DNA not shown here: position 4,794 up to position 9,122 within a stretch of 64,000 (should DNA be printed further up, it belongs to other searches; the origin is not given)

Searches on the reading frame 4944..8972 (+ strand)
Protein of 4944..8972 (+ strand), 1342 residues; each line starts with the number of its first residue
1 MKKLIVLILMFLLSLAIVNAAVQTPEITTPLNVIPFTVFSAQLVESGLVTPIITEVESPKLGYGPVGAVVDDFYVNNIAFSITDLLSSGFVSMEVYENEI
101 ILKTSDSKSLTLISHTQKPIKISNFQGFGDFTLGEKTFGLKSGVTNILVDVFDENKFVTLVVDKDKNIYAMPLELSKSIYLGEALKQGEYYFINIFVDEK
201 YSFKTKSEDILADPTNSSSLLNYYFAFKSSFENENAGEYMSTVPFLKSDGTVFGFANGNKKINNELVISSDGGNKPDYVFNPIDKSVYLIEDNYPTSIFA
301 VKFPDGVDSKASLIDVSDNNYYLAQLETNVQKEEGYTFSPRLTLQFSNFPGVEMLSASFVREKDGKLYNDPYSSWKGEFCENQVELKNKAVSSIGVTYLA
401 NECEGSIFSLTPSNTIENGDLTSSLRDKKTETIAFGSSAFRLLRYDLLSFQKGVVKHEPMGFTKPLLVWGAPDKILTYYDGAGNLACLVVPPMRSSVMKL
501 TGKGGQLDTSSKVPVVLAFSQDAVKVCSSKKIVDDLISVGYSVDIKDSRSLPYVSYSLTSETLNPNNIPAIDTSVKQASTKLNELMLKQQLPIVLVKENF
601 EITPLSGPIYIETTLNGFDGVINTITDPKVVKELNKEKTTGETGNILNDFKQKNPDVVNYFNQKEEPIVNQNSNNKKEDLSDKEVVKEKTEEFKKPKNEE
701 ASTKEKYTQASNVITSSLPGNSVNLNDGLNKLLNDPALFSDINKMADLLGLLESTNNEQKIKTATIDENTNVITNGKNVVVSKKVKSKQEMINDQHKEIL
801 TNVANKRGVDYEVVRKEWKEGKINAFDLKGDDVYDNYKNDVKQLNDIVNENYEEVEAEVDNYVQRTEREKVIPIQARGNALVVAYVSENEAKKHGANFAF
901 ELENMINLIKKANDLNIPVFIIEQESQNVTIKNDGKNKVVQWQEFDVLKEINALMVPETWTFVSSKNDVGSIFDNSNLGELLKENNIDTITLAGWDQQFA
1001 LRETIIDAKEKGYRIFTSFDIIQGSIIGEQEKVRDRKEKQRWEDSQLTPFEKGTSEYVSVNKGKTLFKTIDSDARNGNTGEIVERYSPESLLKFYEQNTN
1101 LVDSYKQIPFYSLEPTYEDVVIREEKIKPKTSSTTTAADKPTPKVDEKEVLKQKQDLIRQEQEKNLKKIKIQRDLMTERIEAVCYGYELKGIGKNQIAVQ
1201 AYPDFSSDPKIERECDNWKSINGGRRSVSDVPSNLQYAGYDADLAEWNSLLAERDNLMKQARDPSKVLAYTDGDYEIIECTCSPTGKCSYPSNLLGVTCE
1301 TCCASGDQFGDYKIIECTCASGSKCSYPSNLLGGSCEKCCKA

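Call 31: search_protein_families(library=pfam, proteins=[window:4944-8972:+], max_evalue=0.05)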
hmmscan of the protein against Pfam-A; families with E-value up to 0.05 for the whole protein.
window:4944-8972:+ (1342 aa): 1 family
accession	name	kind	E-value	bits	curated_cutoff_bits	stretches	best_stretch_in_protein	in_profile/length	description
PF00857.26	Isochorismatase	-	4.1e-10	40.5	27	1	896-1016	21-142/175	Isochorismatase domain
